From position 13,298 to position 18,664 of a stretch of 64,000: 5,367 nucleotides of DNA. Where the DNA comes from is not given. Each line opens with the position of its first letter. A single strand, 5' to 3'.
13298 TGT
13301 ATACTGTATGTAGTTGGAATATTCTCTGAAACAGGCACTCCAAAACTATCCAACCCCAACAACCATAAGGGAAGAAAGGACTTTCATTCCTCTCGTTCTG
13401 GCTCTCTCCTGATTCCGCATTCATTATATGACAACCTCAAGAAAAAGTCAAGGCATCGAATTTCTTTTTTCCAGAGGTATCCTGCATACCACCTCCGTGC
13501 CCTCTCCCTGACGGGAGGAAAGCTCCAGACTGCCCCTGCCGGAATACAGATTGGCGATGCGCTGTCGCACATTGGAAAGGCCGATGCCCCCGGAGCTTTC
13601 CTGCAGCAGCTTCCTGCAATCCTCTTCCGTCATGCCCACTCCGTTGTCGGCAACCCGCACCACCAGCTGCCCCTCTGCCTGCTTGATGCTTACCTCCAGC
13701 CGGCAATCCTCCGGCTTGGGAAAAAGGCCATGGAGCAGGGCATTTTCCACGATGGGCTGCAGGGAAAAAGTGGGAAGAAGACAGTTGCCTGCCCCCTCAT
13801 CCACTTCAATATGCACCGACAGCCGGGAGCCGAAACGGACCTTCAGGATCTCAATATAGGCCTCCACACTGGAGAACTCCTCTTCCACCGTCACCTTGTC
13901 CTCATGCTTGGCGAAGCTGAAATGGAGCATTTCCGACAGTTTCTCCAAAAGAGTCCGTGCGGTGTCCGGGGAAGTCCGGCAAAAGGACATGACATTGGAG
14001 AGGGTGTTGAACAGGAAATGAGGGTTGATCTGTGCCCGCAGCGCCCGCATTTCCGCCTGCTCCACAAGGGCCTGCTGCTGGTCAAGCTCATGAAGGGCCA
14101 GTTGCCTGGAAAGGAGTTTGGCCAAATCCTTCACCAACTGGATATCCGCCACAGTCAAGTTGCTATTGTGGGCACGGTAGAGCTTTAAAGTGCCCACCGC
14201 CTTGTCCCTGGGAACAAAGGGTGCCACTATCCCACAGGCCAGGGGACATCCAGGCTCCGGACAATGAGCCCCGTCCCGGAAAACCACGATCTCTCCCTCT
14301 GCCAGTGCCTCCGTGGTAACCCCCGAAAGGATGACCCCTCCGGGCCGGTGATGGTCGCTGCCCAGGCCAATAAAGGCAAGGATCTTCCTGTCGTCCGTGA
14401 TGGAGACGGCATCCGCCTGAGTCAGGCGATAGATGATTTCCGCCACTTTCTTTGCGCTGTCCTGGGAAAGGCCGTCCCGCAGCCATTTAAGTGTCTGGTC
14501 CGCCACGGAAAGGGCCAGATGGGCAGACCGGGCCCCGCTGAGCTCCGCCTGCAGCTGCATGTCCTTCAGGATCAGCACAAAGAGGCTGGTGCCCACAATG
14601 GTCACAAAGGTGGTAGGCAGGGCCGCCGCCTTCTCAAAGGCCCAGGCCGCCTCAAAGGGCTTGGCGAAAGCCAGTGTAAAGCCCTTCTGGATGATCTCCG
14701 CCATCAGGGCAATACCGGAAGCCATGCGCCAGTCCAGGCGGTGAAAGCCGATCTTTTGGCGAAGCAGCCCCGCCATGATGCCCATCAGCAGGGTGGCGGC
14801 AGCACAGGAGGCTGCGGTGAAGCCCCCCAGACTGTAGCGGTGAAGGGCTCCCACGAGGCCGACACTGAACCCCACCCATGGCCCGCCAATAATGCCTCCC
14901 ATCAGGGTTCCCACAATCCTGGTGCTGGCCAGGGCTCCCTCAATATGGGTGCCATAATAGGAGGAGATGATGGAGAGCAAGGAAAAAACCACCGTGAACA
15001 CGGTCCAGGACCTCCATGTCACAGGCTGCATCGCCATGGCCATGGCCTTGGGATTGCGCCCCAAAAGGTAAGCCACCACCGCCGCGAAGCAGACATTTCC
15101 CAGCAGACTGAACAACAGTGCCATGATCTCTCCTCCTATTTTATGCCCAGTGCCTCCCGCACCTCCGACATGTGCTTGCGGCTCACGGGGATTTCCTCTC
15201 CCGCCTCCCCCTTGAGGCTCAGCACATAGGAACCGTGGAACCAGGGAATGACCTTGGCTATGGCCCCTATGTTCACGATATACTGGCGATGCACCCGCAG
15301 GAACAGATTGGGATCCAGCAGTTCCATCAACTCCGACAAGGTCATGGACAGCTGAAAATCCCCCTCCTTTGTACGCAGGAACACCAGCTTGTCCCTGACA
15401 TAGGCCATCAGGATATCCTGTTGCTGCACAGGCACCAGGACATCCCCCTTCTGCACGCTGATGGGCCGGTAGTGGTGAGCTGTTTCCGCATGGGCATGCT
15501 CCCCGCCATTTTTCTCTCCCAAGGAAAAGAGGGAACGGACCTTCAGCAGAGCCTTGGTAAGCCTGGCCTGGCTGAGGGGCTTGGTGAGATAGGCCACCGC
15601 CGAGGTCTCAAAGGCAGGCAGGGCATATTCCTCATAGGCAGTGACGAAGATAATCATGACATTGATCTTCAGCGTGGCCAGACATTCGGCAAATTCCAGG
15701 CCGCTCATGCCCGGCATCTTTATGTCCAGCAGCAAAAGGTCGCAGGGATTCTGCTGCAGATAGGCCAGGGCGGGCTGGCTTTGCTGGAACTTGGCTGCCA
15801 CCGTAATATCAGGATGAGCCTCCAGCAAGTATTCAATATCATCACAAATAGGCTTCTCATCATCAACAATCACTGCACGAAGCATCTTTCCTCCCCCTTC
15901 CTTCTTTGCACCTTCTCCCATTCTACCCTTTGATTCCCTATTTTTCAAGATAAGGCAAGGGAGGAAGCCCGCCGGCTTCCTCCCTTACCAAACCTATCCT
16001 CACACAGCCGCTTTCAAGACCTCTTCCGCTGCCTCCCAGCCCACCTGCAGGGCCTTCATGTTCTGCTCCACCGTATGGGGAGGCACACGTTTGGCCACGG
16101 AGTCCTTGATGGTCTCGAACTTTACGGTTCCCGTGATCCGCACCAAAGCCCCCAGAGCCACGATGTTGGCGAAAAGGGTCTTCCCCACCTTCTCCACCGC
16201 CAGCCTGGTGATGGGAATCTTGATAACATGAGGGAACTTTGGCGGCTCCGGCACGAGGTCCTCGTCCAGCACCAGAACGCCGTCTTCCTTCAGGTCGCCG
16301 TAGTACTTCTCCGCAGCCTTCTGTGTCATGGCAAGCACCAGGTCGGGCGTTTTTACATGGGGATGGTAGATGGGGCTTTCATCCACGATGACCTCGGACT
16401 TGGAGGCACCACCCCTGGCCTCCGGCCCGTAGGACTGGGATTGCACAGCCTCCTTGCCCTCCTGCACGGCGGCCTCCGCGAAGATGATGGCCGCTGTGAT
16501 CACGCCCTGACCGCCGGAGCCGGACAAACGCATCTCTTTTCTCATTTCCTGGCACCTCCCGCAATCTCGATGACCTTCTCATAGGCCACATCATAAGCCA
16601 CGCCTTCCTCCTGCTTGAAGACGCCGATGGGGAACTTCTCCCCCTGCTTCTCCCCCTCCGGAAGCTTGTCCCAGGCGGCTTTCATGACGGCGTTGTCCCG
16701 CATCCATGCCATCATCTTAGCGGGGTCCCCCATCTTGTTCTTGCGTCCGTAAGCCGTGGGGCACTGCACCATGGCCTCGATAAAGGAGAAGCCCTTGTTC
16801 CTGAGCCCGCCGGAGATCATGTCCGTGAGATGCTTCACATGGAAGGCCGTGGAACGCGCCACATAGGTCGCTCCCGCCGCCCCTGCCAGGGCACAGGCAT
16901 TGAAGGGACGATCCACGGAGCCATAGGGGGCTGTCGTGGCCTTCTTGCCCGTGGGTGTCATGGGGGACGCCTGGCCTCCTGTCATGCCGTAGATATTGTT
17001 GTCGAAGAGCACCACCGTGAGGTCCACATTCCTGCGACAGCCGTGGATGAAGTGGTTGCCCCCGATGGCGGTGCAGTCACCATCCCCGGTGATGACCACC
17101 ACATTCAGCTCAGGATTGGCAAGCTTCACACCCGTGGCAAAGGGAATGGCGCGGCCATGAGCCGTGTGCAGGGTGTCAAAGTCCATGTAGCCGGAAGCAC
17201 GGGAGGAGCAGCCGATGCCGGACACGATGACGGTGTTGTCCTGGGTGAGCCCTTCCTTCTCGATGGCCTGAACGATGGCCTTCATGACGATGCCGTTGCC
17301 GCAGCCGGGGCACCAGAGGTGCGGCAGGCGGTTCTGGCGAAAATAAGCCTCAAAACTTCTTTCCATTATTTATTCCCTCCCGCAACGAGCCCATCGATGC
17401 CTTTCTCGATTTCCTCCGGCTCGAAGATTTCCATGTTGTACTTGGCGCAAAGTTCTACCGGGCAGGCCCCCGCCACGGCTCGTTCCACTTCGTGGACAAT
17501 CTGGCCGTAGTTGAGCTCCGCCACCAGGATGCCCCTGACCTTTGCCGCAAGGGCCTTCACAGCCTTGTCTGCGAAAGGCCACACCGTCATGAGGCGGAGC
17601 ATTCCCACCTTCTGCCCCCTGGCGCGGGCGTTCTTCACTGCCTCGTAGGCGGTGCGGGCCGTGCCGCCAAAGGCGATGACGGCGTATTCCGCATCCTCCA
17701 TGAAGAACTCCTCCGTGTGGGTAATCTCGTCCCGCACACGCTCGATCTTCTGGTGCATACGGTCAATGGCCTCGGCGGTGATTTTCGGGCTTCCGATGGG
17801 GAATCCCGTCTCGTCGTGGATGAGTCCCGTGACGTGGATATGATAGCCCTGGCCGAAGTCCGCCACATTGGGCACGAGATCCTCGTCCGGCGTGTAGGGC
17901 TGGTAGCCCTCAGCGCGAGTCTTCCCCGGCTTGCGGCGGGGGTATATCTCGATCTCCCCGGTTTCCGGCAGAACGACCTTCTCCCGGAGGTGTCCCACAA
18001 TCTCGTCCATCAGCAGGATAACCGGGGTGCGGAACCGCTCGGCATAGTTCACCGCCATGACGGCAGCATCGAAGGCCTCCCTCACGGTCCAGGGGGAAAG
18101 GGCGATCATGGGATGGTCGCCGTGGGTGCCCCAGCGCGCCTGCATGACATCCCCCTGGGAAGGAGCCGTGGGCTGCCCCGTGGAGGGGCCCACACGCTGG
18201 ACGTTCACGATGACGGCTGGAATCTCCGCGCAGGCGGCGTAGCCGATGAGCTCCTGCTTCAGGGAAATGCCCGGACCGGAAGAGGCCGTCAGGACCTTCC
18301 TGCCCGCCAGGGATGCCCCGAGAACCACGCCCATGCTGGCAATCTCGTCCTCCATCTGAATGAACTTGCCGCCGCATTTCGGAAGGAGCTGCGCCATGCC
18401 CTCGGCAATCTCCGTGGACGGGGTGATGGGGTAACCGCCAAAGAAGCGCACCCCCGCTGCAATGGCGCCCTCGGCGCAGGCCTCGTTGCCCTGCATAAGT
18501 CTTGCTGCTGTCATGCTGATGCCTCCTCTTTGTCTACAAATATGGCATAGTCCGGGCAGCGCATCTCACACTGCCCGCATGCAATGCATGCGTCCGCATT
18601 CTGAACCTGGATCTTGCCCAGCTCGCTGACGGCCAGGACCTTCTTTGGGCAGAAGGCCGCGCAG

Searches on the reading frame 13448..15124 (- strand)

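Call 36: search_protein_families(library=pfam, proteins=[window:13448-15124:-], max_evalue=0.00001)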
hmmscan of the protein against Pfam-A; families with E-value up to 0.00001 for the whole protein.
window:13448-15124:- (558 aa): 5 families
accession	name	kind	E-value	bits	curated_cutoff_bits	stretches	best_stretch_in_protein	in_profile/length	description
PF07694.17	5TM-5TMR_LYT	-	2.3e-39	135.1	24.6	1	32-188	10-168/169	5TMR of 5TMR-LYT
PF06580.19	His_kinase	-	1.7e-24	86.3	25.2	1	357-435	1-81/81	Histidine kinase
PF02518.31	HATPase_c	-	1.2e-14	55.1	26.4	1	456-552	11-110/111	Histidine kinase-, DNA gyrase B-, and HSP90-like ATPase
PF01590.32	GAF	-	1.8e-07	32.2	22.4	1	224-341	6-132/133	GAF domain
PF13492.12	GAF_3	-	7.9e-06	26.7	27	0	230-342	12-127/129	GAF domain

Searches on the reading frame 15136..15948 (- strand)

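Call 36: search_protein_families(library=pfam, proteins=[window:15136-15948:-], max_evalue=0.00001)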
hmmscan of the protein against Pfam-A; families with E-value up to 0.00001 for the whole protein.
window:15136-15948:- (270 aa): 2 families
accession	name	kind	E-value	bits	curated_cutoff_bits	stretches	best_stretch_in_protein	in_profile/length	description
PF04397.21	LytTR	-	1e-25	90.3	22.6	1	171-267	3-97/98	LytTr DNA-binding domain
PF00072.30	Response_reg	-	2.1e-22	79.8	30.2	1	26-134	2-110/111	Response regulator receiver domain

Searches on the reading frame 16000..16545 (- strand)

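Call 36: search_protein_families(library=pfam, proteins=[window:16000-16545:-], max_evalue=0.00001)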
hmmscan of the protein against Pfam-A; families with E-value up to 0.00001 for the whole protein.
window:16000-16545:- (181 aa): 1 family
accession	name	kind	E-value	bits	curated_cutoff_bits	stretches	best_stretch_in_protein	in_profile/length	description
PF01558.24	POR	-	1.5e-40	139.6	27.4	1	11-169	1-171/173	Pyruvate ferredoxin/flavodoxin oxidoreductase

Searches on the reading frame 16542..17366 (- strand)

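Call 36: search_protein_families(library=pfam, proteins=[window:16542-17366:-], max_evalue=0.00001)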
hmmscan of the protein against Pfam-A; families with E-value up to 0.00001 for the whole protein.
window:16542-17366:- (274 aa): 1 family
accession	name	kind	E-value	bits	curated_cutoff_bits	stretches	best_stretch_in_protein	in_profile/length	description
PF02775.26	TPP_enzyme_C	-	7.3e-34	117.2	21.9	1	51-197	2-150/151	Thiamine pyrophosphate enzyme, C-terminal TPP binding domain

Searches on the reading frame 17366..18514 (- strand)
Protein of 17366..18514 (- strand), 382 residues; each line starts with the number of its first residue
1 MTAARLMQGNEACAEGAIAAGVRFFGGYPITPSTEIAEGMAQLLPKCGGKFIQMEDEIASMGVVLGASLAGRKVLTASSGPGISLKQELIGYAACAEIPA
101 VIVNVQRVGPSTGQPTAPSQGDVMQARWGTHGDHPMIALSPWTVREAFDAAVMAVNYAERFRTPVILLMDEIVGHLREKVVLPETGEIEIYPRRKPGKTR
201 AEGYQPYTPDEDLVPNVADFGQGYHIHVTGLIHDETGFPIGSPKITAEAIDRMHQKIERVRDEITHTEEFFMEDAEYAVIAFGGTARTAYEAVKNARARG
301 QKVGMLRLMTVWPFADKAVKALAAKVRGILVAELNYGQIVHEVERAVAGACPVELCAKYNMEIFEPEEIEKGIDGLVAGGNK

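Call 36: search_protein_families(library=pfam, proteins=[window:17366-18514:-], max_evalue=0.00001)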
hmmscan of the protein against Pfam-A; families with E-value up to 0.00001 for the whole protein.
window:17366-18514:- (382 aa): 2 families
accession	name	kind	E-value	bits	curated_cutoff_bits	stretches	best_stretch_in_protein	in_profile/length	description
PF01855.24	POR_N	-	1.7e-65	221.5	27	1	15-239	1-217/231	Pyruvate flavodoxin/ferredoxin oxidoreductase, thiamine diP-bdg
PF17147.9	PFOR_II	-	7.5e-21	74.8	27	1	275-369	1-102/102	Pyruvate:ferredoxin oxidoreductase core domain II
